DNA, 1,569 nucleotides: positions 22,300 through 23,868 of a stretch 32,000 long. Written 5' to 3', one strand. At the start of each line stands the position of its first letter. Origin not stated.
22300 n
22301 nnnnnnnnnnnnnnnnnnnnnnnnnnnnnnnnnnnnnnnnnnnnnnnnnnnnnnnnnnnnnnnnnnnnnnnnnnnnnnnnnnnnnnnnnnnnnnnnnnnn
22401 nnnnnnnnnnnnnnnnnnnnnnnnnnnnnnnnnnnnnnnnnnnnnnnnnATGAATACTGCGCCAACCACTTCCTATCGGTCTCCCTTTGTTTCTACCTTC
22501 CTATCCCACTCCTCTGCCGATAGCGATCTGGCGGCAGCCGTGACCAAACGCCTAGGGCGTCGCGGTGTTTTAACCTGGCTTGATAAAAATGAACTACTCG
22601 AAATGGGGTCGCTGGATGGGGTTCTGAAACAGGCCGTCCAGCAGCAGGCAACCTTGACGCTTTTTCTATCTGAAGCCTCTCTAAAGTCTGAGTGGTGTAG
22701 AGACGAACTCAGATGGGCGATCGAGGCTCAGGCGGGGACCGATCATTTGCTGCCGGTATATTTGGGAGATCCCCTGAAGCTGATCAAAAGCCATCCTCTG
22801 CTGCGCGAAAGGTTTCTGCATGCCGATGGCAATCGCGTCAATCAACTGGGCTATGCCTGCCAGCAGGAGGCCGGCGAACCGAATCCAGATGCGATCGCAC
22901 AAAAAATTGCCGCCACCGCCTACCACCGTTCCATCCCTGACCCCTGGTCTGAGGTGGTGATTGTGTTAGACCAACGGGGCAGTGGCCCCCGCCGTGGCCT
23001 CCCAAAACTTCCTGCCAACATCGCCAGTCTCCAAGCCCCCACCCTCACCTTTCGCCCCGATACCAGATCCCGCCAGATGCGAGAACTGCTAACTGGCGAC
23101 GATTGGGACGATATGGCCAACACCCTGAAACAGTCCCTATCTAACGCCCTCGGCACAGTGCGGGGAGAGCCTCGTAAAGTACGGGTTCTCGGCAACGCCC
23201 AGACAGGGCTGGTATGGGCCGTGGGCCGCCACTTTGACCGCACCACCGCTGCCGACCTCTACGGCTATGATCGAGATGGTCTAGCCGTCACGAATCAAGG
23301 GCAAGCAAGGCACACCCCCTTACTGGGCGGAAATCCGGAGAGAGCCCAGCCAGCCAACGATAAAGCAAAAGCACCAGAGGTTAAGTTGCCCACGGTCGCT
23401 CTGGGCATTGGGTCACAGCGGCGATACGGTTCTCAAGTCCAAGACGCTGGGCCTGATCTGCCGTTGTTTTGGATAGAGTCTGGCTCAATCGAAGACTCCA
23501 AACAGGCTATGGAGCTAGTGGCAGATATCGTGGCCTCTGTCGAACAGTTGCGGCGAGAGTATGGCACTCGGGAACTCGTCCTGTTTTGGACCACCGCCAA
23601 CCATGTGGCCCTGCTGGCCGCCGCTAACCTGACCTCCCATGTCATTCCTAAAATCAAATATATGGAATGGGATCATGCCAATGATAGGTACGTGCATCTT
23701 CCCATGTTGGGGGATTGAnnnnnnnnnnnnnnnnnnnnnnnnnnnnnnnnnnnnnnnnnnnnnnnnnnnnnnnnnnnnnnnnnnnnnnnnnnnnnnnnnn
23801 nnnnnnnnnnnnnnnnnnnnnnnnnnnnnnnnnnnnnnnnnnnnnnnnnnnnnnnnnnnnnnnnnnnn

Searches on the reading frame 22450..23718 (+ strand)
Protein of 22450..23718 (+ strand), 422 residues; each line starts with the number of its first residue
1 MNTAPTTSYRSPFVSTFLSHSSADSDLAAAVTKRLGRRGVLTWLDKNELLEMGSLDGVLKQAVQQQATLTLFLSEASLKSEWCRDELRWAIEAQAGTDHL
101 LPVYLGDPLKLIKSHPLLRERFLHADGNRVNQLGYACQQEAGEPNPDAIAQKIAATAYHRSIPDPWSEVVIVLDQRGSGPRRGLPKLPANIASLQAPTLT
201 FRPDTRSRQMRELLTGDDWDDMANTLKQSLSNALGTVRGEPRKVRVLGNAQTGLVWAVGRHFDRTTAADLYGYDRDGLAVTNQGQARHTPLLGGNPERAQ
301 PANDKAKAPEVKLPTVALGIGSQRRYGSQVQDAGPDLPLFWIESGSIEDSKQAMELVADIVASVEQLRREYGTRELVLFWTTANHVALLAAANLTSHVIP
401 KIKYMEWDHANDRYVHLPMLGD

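Call 11: search_protein_families(library=pfam, proteins=[window:22450-23718:+], max_evalue=0.001)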
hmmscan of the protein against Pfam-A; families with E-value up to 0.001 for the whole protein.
window:22450-23718:+ (422 aa): 3 families
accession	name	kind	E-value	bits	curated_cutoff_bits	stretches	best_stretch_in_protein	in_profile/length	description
PF13676.11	TIR_2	-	4.6e-16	59.9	28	1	17-108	2-98/122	TIR domain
PF18145.6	SAVED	-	9.2e-09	35.7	26.2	0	345-415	115-185/190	SMODS-associated and fused to various effectors sensor domain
PF01582.25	TIR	-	0.00083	19.6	21.3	0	23-95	13-85/179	TIR domain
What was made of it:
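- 22450..24435 (+): Neighbouring orphan cyclic-nucleotide and CRISPR accessory genes: TIR-SAVED (22450-23718) and a Cas-associated PD-DExK protein (23779-24435). These are context, not part of the cassette. Pfam TIR_2 and SAVED (call 11).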

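Call 37: search_protein_families(library=padloc, proteins=[window:22450-23718:+], max_evalue=0.001)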
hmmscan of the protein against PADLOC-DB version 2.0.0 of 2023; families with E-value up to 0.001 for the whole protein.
window:22450-23718:+ (422 aa): 6 families
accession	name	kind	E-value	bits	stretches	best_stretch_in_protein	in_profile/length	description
PDLC02012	SAVED5--SAVED_TIR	-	1.7e-92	308.6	1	1-420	1-390/404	-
PDLC00436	ThsB1|ThsB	-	1.5e-07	29.1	1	8-90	30-116/183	TIR-like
PDLC00425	ThsB1|ThsB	-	2e-05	21.9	1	16-90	254-335/389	TIR-like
PDLC05062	PDC-S66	-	4.7e-05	21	1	16-104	151-241/282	-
PDLC00419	ThsB1|ThsB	-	0.00058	17.7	0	10-90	24-108/165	TIR-like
PDLC00426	ThsB1|ThsB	-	0.00065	17.1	0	16-90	240-321/352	TIR-like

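Call 67: search_solved_structures(query=window:22450-23718:+, max_evalue=0.01, show_alignments=1)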
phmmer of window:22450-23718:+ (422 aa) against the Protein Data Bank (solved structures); distinct sequences matched with E-value up to 0.01: 3.
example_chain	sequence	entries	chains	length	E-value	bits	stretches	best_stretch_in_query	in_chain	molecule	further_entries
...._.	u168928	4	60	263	2.2e-07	33.7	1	16-111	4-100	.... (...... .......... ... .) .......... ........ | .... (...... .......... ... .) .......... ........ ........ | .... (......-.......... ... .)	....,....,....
5ku7_A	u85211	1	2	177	0.0003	23.3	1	16-123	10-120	TIR-NB-LRR type resistance protein RPV1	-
3jrn_A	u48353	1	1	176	0.0035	19.8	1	16-122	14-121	AT1G72930 protein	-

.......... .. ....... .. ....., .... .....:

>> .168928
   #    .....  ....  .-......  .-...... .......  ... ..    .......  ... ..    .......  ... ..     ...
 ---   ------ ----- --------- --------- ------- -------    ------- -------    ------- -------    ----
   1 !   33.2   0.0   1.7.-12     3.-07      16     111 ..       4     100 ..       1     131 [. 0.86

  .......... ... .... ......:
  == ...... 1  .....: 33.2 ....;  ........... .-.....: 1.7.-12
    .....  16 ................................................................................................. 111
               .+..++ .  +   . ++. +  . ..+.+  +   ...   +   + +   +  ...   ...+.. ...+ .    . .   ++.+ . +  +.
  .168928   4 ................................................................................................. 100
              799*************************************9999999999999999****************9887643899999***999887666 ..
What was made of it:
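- Its ligand cannot be inferred from sequence (call 67).
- Tried and rejected: Only the TIR domain matched, to Cat1 and plant TIRs (call 67).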
